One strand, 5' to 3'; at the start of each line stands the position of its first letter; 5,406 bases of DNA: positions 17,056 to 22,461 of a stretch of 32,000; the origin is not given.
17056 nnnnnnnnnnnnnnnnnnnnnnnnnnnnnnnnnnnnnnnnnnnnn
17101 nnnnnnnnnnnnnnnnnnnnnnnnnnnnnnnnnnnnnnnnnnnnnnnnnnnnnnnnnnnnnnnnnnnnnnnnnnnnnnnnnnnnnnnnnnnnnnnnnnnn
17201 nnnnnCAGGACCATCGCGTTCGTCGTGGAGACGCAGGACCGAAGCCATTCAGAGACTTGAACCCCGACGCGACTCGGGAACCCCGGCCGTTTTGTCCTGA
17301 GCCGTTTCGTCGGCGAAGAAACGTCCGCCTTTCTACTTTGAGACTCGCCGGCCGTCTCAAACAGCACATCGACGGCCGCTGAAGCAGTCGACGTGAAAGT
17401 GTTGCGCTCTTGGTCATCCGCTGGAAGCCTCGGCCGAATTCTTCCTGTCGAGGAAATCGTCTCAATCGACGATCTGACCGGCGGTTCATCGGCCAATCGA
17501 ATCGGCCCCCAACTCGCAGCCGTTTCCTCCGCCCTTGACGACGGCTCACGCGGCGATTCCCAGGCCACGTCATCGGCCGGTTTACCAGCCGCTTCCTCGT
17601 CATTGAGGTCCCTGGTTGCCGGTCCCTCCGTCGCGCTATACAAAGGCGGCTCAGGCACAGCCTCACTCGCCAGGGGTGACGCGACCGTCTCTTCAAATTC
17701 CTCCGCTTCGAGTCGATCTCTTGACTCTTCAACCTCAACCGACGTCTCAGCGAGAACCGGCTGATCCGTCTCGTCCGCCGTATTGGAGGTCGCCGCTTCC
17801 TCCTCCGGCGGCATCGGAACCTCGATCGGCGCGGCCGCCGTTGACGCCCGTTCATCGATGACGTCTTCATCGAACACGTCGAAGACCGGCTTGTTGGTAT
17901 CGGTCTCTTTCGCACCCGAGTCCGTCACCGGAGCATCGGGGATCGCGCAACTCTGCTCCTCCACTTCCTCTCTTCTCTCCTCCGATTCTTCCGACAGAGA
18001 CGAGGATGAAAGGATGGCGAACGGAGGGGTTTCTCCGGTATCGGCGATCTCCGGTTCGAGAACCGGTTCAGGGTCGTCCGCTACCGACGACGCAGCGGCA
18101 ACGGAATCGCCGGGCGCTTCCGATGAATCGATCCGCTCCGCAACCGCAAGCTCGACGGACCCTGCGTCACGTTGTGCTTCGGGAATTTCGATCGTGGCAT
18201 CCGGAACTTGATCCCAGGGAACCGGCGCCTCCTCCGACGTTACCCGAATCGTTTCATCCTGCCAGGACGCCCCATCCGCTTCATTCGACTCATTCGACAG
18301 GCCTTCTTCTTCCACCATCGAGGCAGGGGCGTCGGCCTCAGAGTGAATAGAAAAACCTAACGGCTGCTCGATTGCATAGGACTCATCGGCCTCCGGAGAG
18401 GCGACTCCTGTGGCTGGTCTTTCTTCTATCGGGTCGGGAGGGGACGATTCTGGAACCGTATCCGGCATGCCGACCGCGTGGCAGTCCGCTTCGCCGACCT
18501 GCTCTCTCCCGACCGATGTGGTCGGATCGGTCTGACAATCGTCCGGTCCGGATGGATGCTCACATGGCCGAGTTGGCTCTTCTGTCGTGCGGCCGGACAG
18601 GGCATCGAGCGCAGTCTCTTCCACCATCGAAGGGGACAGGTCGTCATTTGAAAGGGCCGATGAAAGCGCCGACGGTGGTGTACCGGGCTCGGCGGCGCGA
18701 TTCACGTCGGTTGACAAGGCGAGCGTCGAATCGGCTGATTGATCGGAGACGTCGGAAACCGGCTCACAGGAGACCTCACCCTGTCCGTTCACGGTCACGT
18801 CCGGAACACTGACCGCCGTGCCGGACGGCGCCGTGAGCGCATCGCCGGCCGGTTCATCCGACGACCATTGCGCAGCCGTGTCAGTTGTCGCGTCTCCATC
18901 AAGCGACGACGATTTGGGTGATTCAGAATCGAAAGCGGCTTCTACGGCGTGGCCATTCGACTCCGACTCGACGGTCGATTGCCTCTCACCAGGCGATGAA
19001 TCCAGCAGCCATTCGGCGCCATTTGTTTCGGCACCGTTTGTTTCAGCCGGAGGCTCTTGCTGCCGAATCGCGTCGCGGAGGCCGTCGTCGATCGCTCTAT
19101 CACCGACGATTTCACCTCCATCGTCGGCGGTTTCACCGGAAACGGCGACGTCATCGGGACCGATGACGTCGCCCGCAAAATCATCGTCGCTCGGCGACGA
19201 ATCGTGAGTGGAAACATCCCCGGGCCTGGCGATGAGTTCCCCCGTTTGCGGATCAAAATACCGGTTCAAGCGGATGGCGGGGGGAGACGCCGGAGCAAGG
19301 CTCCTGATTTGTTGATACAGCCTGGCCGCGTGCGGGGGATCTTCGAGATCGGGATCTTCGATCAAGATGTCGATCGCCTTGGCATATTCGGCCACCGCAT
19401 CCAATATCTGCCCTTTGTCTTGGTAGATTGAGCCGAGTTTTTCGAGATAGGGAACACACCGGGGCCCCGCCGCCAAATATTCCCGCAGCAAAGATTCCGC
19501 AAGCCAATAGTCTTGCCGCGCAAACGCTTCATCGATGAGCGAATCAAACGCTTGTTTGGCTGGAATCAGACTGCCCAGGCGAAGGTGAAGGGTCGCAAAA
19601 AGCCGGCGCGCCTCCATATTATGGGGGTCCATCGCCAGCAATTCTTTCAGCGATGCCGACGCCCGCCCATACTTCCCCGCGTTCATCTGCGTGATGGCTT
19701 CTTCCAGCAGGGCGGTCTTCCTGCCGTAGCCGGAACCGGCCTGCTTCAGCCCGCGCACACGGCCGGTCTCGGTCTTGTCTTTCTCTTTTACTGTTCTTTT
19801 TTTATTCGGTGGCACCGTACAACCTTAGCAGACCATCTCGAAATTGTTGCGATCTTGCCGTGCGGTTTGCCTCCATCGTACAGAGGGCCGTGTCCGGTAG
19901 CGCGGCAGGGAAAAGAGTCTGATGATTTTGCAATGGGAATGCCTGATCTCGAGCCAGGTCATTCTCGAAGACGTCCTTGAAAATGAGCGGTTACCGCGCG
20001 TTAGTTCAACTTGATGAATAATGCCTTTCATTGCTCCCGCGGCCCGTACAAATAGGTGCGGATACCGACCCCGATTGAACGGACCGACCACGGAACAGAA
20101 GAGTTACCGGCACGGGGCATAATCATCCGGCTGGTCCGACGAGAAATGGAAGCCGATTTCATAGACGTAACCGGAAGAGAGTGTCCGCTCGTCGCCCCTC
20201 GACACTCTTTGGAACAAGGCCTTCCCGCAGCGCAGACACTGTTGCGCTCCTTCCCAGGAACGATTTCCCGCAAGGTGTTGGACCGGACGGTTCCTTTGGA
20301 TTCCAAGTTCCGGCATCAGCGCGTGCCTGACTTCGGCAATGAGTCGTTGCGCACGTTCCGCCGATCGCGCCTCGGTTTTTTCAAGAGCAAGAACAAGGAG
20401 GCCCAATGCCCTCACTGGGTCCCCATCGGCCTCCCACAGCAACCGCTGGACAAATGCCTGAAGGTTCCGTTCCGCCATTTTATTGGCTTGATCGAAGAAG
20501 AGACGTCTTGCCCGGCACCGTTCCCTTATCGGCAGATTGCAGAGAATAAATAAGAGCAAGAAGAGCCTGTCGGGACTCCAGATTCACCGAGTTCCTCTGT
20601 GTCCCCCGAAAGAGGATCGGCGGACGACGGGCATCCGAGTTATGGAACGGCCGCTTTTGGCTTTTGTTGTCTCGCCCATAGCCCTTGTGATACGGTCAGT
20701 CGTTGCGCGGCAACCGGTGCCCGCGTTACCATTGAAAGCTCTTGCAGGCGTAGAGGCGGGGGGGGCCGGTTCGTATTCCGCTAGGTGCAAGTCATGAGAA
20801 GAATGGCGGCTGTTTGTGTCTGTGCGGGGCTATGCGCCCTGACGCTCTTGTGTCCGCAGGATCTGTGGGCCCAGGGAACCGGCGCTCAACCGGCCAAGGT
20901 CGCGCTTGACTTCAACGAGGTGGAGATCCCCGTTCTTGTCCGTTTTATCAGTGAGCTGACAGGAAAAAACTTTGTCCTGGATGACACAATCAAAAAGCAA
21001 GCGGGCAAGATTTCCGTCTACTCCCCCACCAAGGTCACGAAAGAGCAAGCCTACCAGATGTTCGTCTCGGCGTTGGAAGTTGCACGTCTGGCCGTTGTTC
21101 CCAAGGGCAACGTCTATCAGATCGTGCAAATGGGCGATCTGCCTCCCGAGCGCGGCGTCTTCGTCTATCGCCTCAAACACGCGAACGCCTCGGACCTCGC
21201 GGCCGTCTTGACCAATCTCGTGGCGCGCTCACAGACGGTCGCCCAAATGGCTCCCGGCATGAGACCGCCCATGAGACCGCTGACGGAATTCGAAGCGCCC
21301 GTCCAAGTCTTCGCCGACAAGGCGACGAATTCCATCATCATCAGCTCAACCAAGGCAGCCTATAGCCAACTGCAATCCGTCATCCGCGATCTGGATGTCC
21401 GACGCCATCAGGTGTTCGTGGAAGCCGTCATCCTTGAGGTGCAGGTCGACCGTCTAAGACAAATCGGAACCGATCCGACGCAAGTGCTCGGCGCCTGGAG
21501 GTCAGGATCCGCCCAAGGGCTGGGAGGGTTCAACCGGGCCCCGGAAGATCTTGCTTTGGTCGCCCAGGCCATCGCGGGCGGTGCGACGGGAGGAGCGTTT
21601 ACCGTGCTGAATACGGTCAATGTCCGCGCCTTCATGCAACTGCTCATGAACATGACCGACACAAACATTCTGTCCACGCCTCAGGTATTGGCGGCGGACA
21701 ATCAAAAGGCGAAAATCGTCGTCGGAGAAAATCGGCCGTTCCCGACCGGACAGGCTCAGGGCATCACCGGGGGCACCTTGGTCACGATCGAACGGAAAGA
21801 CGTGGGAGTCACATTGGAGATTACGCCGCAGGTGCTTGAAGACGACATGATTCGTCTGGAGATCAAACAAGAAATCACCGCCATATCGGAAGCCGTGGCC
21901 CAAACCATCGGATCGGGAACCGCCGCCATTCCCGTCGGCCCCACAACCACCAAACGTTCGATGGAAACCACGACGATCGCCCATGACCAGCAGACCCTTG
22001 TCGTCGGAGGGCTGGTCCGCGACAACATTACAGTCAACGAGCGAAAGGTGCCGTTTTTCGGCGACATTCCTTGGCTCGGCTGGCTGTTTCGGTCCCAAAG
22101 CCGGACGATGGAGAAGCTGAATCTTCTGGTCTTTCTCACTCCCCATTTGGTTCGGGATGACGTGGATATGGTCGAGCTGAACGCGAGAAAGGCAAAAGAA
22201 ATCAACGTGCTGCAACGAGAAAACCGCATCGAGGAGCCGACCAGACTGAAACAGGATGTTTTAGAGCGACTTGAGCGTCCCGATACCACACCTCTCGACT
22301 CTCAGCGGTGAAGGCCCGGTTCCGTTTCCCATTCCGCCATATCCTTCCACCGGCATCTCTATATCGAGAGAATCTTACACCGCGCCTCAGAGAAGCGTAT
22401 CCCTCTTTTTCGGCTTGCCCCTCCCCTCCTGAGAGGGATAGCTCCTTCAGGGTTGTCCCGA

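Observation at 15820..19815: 1331-aa bitopic protein with TPR domain, exceptionally long acidic disordered linker and unknown periplasmic domain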

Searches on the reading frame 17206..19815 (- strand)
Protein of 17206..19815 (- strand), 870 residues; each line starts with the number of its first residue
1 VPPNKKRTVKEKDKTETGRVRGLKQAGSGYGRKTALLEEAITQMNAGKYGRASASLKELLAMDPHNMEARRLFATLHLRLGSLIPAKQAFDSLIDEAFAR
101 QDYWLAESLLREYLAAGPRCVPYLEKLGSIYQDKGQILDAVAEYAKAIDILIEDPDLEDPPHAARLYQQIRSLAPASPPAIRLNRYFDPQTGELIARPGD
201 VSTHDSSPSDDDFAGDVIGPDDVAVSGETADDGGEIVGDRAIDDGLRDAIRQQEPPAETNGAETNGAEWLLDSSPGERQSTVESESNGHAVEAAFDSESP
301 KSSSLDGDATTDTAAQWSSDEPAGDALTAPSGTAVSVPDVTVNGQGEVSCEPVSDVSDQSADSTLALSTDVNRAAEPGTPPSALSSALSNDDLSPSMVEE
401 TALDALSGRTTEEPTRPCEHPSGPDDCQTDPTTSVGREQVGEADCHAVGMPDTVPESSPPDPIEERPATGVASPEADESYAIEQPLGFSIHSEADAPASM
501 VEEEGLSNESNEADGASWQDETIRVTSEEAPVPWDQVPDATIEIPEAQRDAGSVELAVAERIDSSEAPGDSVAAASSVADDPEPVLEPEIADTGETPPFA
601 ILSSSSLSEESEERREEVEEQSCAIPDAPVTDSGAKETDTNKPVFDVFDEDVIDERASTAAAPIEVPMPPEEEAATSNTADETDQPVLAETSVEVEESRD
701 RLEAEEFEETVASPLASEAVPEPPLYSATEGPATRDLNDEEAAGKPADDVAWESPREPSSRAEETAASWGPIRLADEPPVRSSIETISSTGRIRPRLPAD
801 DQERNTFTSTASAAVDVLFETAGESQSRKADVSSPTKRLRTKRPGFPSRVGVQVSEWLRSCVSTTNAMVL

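Call 65: predict_structure(alignment_id=A4)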
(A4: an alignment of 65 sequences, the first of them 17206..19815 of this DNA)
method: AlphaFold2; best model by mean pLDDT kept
length: 870 residues; sequences in the alignment: 65
mean_pLDDT: 51.4   pTM: 0.43
mean pLDDT of the five models: 51.4, 47.7, 46.8, 45.2, 43.6
residues with pLDDT >= 90: 144; 70-90: 27; 50-70: 74; < 50: 625
segments of 3 or more residues with pLDDT < 50: 16-22, 26-28, 200-366, 368-370, 372-379, 381-458, 464-466, 468-528, 547-571, 573-581, 583-639, 641-673, 675-708, 712-745, 747-834, 836-845
pLDDT, mean of each block of 10 residues (from residue 1): 55 49 54 95 96 97 95 93 90 96 93 80 96 97 96 91 97 97 94 75 43 42 41 40 41 40 32 34 39 40 39 38 38 33 31 42 42 43 42 40 39 37 40 41 41 42 48 36 36 39 43 38 40 66 47 37 40 47 46 39 35 36 42 41 39 37 38 44 42 40 42 44 42 37 44 38 35 36 36 38 35 42 39 42 50 68 60
secondary structure, 60 per line:
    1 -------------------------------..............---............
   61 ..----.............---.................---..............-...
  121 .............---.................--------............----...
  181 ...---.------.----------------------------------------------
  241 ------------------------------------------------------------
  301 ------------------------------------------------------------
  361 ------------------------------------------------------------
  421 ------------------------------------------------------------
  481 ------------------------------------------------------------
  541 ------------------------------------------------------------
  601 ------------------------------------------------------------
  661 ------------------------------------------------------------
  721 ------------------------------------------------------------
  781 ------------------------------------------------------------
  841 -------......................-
elements in order (helices of 4 or more, strands of 3 or more residues): H32-45 H49-62 H67-79 H83-99 H103-116 H118-133 H137-153 H162-173 H178-183 H848-869

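Call 70: fold_search(model_id=the predicted structure, library=pdb)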
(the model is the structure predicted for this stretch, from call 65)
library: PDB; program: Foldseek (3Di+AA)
matches with E <= 10: 1558; with E <= 0.001: 32
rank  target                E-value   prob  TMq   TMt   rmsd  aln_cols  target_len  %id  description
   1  8chy                  1.2e-04  1.00  0.09  0.22  11.4       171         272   20  Crystal structure of an 8-repeat consensus TPR superhelix with Zinc. (released 2024-02-21)
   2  3vtx_A                1.3e-04  1.00  0.10  0.35  11.0       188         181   19  Crystal structure of MamA protein (released 2012-10-31)
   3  1w3b_B                1.8e-04  1.00  0.09  0.19  11.5       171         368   16  The superhelical TPR domain of O-linked GlcNAc transferase reveals structural similarities to importin alpha. (released 2004-09-09)
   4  3vty_A                2.3e-04  1.00  0.10  0.36  11.3       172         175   19  Crystal structure of MamA (released 2012-10-31)
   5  5lfl_D                2.5e-04  1.00  0.10  0.35  10.9       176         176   18  MamA RS-1 ArsTM double mutant (released 2017-08-02)
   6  5lfl_F                2.7e-04  1.00  0.10  0.35  10.7       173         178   18  MamA RS-1 ArsTM double mutant (released 2017-08-02)
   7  3ash_A                2.7e-04  1.00  0.10  0.33   9.9       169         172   18  MamA D159K mutant 1 (released 2011-07-20)
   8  9qhb                  2.8e-04  1.00  0.09  0.23  11.9       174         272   21  Crystal structure of 16-repeat CTPR protein with eliminated coordination sites (released 2025-10-22)
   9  3vty_C                2.9e-04  1.00  0.10  0.35  10.7       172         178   19  Crystal structure of MamA (released 2012-10-31)
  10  9gzg_A                3.1e-04  1.00  0.09  0.37  10.5       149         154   20  Crystal structure of CTPR4E4 mutant (released 2025-10-15)
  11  3asf_A                3.3e-04  1.00  0.10  0.33  10.4       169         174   20  MamA MSR-1 C2 (released 2011-07-20)
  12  2pl2_A                3.6e-04  1.00  0.09  0.33  13.1       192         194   18  Crystal structure of TTC0263: a thermophilic TPR protein in Thermus thermophilus HB27 (released 2008-03-04)
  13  5lfl_B                3.6e-04  1.00  0.10  0.36  10.7       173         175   18  MamA RS-1 ArsTM double mutant (released 2017-08-02)
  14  5lfl_A                3.6e-04  1.00  0.10  0.35  10.7       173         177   18  MamA RS-1 ArsTM double mutant (released 2017-08-02)
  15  3vtx_B                3.8e-04  1.00  0.10  0.35  10.3       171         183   19  Crystal structure of MamA protein (released 2012-10-31)
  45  6f9i_A                1.4e-03  1.00  0.10  0.26  12.0       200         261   16  Crystal structure of KLC2 bound to the second tryptophan-acidic motif peptide from calsyntenin-1 (released 2018-09-05)
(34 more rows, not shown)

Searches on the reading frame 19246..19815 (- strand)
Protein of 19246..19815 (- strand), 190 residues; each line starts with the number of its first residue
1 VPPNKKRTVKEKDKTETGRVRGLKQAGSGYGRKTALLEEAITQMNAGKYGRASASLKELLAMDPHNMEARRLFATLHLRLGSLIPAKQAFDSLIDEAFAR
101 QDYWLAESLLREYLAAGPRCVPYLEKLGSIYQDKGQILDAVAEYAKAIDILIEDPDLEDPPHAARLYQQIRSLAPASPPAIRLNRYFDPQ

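Call 5: search_protein_families(library=pfam, proteins=[window:19246-19815:-], max_evalue=0.1)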
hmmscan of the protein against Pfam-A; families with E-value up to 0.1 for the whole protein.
window:19246-19815:- (190 aa): 17 families
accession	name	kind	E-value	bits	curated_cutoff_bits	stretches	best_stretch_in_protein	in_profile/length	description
PF13432.12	TPR_16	-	9.5e-09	36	32.7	2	37-83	1-47/65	Tetratricopeptide repeat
PF14559.12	TPR_19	-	3.9e-08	33.9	25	1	46-106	4-64/68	Tetratricopeptide repeat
PF07719.23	TPR_2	-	1.2e-07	31.7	27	1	35-66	3-34/34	Tetratricopeptide repeat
PF13181.12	TPR_8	-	5e-06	26.7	25.7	1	124-150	4-30/34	Tetratricopeptide repeat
PF13428.12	TPR_14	-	9.9e-06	26.2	23.5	1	37-75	5-43/44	Tetratricopeptide repeat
PF13414.12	TPR_11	-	1.6e-05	24.9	26.8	1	128-150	1-23/42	TPR repeat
PF13371.12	TPR_9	-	7.7e-05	23.1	35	1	44-111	6-73/73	Tetratricopeptide repeat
PF23914.1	TPR_CcmH_CycH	-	0.00048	20.4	42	1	44-93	98-147/158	Cytochrome c-type biogenesis protein H TPR domain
PF14863.12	Alkyl_sulf_dimr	-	0.00057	20.7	26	1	31-82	67-118/139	Alkyl sulfatase dimerisation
PF24575.1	TPR_Slam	-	0.0054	17.6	35.2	0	38-76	52-90/104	Surface lipoprotein assembly modifier, N-terminal TPR repeats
PF14853.12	Fis1_TPR_C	-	0.0088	16.7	25.3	1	40-75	8-43/53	Fis1 C-terminal tetratricopeptide repeat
PF09976.15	TPR_21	-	0.014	15.6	25.5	0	24-149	68-174/193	Tetratricopeptide repeat-like domain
PF20225.4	DUF6584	-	0.044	14.3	27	0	41-83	11-53/171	Family of unknown function (DUF6584)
PF12895.13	ANAPC3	-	0.048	14.4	27.2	0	42-82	32-71/82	Anaphase-promoting complex, cyclosome, subunit 3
PF25064.1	ARM_TT21_5th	-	0.065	14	27.8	0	48-92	16-60/117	TT21 fifth ARM repeats domain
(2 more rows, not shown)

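Call 6: search_protein_families(library=ncbifam, proteins=[window:19246-19815:-], max_evalue=0.1)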
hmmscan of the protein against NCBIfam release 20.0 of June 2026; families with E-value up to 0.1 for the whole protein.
window:19246-19815:- (190 aa): 13 families
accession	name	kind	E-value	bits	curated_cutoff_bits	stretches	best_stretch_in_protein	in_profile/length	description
TIGR02917.1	PEP_TPR_lipo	equivalog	2.6e-08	32.2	312.2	2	31-88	20-77/899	XrtA/PEP-CTERM system TPR-repeat protein PrsT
TIGR02521.1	type_IV_pilW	equivalog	2.5e-05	24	154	1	34-92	136-194/234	type IV pilus biogenesis/stability protein PilW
NF052415.1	T3SS_chap_SctY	equivalog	6.5e-05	23.4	70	1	34-108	7-84/106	type III secretion apparatus assembly chaperone SctY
NF042912.1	Amuc_1098_fam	equivalog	0.00042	18.5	750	1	35-73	157-195/805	Amuc_1098 family type IV pilus outer membrane protein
TIGR02552.1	LcrH_SycD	equivalog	0.00052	19.7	104.8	0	98-156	29-87/136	SycD/LcrH family type III secretion system chaperone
TIGR00540.1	TPR_hemY_coli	hypoth_equivalog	0.0035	16.2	142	1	35-89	154-208/385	heme biosynthesis-associated TPR protein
NF040959.1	MamA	equivalog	0.0043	16.5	200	0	100-151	118-169/204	magnetosome protein MamA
NF008520.0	PRK11447.1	equivalog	0.0047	14.7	858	1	32-99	636-703/1157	cellulose synthase complex outer membrane protein BcsC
NF033758.1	gliding_GltE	equivalog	0.0061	15.6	225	1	94-149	263-318/411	adventurous gliding motility TPR repeat lipoprotein GltE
NF033762.1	social_mot_Tgl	equivalog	0.056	12.8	225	0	127-156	37-66/252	social motility TPR repeat lipoprotein Tgl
NF008757.0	PRK11788.1-5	equivalog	0.076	12.2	363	0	32-77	106-151/388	lipopolysaccharide assembly protein LapB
TIGR03302.1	OM_YfiO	subfamily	0.078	12.4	81.4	0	34-69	34-69/239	outer membrane protein assembly factor BamD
NF053520.1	HK_Porph_FimS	equivalog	0.089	11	600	0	35-153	86-196/618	sensor histidine kinase FimS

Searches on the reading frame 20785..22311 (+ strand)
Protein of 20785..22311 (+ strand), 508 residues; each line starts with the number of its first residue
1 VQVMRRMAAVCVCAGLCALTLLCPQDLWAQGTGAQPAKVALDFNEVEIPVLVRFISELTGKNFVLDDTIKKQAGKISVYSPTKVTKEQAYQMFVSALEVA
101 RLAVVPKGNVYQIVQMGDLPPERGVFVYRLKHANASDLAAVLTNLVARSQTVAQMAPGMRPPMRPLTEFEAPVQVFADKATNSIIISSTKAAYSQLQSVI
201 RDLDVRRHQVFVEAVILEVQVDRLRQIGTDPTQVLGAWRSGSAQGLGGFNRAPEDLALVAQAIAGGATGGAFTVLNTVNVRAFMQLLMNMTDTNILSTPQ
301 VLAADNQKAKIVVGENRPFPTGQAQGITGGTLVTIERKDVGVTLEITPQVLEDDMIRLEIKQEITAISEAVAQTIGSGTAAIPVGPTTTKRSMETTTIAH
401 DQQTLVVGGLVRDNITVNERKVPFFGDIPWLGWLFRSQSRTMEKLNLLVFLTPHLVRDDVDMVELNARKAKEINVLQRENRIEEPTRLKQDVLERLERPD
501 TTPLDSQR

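Call 5: search_protein_families(library=pfam, proteins=[window:20785-22311:+], max_evalue=0.1)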
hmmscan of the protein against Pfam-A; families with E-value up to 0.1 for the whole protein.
window:20785-22311:+ (508 aa): 3 families
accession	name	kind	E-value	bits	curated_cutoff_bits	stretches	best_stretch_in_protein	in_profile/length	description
PF00263.26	Secretin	-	2.6e-46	157.7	27.5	1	287-457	2-169/169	Bacterial type II and III secretion system protein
PF21305.2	type_II_gspD_N0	-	1.5e-18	66.9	27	1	41-113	1-71/71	GspD-like, N0 domain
PF03958.22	Secretin_N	-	1.4e-13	51.3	28.2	1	125-209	1-69/69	Bacterial type II/III secretion system short domain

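Call 6: search_protein_families(library=ncbifam, proteins=[window:20785-22311:+], max_evalue=0.1)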
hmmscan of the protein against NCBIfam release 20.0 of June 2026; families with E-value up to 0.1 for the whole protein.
window:20785-22311:+ (508 aa): 9 families
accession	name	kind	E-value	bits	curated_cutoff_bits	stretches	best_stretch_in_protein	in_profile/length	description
TIGR02517.1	type_II_gspD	equivalog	1.4e-102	344.1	351.35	2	122-463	233-597/600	type II secretion system secretin GspD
TIGR02515.1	IV_pilus_PilQ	subfamily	1.3e-48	166.1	284.35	1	37-456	2-427/428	type IV pilus secretin PilQ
TIGR02516.1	type_III_yscC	equivalog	3.8e-38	131.2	238.45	1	127-457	150-462/463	type III secretion system outer membrane ring subunit SctC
TIGR02519.1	pilus_MshL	equivalog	9.4e-37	126.6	250.2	1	178-456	4-290/290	pilus (MSHA type) biogenesis protein MshL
NF010083.0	PRK13568.1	equivalog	5.6e-30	104.4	554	1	35-457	24-418/419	DNA uptake porin HofQ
NF007851.2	PRK10560.1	exception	4.6e-24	85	598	1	171-457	142-410/412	DNA uptake porin HofQ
NF042912.1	Amuc_1098_fam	equivalog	3.4e-20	71.7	750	1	328-456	652-796/805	Amuc_1098 family type IV pilus outer membrane protein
NF011873.0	PRK15346.1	equivalog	6.2e-19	68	524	1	128-443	195-481/499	EscC/YscC/HrcC family type III secretion system outer membrane ring protein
TIGR01321.1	TrpR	equivalog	0.061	13.8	67.25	0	332-380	33-77/94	trp operon repressor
